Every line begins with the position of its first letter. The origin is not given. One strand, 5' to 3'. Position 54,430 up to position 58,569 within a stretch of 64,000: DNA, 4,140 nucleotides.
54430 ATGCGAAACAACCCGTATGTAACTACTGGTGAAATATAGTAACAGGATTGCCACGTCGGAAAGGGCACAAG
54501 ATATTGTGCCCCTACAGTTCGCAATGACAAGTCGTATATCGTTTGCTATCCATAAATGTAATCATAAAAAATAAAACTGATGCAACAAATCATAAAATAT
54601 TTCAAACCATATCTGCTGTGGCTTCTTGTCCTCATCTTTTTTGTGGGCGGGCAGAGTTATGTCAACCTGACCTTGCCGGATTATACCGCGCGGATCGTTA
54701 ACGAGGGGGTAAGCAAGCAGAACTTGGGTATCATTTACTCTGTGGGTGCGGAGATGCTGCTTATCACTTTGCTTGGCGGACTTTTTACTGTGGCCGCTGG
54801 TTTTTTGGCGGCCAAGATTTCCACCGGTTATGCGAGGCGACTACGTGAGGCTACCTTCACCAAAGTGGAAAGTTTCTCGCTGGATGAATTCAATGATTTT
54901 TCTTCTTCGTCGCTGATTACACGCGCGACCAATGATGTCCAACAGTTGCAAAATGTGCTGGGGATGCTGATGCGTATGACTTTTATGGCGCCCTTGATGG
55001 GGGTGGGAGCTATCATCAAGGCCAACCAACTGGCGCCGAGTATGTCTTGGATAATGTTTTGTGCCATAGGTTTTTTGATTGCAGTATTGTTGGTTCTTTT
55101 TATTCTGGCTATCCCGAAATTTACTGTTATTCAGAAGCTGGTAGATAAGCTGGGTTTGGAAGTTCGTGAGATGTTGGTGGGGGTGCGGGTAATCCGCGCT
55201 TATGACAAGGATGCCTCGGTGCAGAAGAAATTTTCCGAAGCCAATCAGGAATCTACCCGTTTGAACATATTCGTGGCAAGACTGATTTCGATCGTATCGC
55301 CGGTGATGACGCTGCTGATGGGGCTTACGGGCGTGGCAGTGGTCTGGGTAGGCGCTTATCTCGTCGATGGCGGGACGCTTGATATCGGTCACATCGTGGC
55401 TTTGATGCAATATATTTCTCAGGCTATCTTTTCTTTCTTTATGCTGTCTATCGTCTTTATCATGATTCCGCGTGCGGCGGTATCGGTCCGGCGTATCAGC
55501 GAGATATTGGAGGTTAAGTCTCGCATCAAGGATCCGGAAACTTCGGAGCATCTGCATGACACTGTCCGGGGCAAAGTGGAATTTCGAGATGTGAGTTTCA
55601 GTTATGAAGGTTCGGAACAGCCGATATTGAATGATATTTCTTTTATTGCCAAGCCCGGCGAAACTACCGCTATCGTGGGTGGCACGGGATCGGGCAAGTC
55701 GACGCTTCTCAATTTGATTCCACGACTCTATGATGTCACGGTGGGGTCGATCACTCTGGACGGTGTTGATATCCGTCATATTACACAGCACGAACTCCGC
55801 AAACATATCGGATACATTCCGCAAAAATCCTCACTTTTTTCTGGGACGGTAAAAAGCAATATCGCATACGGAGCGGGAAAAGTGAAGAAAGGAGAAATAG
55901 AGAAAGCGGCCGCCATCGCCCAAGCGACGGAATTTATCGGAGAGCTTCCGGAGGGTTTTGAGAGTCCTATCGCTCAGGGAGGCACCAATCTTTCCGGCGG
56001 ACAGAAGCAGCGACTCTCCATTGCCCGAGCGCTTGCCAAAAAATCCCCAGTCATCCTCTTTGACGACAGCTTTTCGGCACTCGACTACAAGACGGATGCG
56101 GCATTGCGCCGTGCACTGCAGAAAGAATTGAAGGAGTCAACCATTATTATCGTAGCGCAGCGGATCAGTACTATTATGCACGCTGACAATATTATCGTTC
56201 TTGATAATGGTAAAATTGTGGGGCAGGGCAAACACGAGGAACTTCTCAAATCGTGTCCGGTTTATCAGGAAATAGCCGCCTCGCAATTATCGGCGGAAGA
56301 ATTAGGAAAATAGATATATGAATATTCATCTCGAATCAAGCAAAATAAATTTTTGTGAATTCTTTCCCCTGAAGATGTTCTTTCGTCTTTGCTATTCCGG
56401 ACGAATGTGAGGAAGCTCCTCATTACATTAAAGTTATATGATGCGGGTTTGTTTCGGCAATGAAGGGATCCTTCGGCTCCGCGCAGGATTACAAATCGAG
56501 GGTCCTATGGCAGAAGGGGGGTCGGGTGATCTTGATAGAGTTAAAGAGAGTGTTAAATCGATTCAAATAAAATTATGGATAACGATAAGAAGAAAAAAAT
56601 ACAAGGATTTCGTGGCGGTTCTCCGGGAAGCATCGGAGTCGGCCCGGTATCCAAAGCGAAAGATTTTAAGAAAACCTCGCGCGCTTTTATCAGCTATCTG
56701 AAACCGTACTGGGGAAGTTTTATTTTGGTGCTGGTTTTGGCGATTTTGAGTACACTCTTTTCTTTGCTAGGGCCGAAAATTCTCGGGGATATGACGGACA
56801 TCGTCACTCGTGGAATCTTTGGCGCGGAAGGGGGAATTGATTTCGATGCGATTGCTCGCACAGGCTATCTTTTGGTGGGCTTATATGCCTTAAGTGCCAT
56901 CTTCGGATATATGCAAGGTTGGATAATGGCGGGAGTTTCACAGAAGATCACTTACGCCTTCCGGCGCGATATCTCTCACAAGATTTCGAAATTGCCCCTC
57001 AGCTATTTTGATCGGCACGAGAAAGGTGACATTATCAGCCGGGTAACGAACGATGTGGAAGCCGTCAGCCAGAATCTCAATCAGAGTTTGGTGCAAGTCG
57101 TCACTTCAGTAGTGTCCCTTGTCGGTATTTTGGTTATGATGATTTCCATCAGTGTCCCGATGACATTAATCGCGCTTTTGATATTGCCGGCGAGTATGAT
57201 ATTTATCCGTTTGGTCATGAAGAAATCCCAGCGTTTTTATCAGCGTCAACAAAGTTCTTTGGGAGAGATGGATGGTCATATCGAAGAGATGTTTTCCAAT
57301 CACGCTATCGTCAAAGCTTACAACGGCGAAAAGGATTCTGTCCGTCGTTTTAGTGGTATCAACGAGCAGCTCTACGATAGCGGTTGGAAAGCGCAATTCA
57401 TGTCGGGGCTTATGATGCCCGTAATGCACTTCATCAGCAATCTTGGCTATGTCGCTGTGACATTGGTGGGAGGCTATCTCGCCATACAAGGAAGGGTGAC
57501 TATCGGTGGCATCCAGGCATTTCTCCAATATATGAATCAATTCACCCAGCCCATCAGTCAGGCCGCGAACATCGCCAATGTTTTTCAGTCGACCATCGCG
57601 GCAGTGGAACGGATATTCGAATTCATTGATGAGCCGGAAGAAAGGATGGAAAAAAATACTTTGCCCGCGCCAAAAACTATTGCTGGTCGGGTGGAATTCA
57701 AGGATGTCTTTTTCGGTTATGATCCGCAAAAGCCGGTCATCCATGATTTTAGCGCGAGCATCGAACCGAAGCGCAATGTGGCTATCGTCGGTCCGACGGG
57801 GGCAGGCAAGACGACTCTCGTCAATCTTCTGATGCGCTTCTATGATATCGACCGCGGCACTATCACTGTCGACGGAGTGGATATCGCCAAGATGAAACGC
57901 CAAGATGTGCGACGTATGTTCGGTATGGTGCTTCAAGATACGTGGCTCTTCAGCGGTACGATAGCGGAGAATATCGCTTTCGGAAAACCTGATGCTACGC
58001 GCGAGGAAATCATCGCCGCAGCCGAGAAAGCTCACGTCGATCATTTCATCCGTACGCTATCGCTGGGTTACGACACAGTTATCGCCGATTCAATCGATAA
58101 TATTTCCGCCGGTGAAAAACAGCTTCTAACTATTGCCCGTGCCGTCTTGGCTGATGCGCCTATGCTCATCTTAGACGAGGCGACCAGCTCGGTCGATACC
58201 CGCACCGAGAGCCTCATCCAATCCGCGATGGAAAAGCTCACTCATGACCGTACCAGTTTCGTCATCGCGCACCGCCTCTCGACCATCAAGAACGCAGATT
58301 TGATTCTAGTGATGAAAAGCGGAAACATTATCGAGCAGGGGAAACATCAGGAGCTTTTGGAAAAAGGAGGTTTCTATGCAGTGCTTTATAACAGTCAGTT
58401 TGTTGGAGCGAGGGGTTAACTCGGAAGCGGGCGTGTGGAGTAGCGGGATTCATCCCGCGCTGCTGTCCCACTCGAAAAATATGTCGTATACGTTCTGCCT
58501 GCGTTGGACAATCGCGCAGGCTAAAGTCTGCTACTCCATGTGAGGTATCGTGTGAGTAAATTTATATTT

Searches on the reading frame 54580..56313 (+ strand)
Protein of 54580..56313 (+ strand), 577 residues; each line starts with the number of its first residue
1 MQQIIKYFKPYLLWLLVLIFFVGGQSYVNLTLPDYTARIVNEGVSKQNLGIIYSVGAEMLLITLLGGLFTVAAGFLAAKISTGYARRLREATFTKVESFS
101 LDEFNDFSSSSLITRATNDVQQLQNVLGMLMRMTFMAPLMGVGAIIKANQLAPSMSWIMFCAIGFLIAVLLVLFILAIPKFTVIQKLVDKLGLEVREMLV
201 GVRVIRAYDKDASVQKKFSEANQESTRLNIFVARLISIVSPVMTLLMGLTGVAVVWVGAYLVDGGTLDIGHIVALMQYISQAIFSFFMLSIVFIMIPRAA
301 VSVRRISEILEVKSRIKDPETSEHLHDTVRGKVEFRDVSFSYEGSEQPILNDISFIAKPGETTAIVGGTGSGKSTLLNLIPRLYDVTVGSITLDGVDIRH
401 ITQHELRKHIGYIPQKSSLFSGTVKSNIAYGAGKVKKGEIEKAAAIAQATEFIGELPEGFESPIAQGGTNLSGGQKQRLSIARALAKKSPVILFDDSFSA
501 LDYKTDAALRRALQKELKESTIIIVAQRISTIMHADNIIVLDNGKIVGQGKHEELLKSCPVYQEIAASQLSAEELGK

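Call 73: search_protein_families(library=pfam, proteins=[window:54580-56313:+], max_evalue=0.00001)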
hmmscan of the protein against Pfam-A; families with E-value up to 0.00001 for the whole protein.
window:54580-56313:+ (577 aa): 4 families
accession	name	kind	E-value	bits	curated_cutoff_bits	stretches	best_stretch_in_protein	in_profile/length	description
PF00005.33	ABC_tran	-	1.7e-32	113.3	25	1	350-498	1-136/137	ABC transporter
PF00664.28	ABC_membrane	-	1.4e-26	94.3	28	1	18-285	4-273/274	ABC transporter transmembrane region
PF02463.25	SMC_N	-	9.8e-08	32.1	40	0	468-540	134-210/220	RecF/RecN/SMC N terminal domain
PF09818.15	ABC_ATPase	-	2.7e-06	27.1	23.2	0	448-535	136-221/283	P-loop domain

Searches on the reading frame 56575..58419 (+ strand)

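Call 73: search_protein_families(library=pfam, proteins=[window:56575-58419:+], max_evalue=0.00001)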
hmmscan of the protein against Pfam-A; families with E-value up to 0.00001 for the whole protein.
window:56575-58419:+ (614 aa): 4 families
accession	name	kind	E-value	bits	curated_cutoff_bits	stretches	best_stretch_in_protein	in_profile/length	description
PF00664.28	ABC_membrane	-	1.1e-59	202.8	28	1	49-326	1-273/274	ABC transporter transmembrane region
PF00005.33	ABC_tran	-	8.4e-30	104.6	25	1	390-538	2-137/137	ABC transporter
PF02463.25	SMC_N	-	2.8e-06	27.4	40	0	508-580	135-211/220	RecF/RecN/SMC N terminal domain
PF13748.11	ABC_membrane_3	-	4e-06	26.9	27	0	157-247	102-190/237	ABC transporter transmembrane region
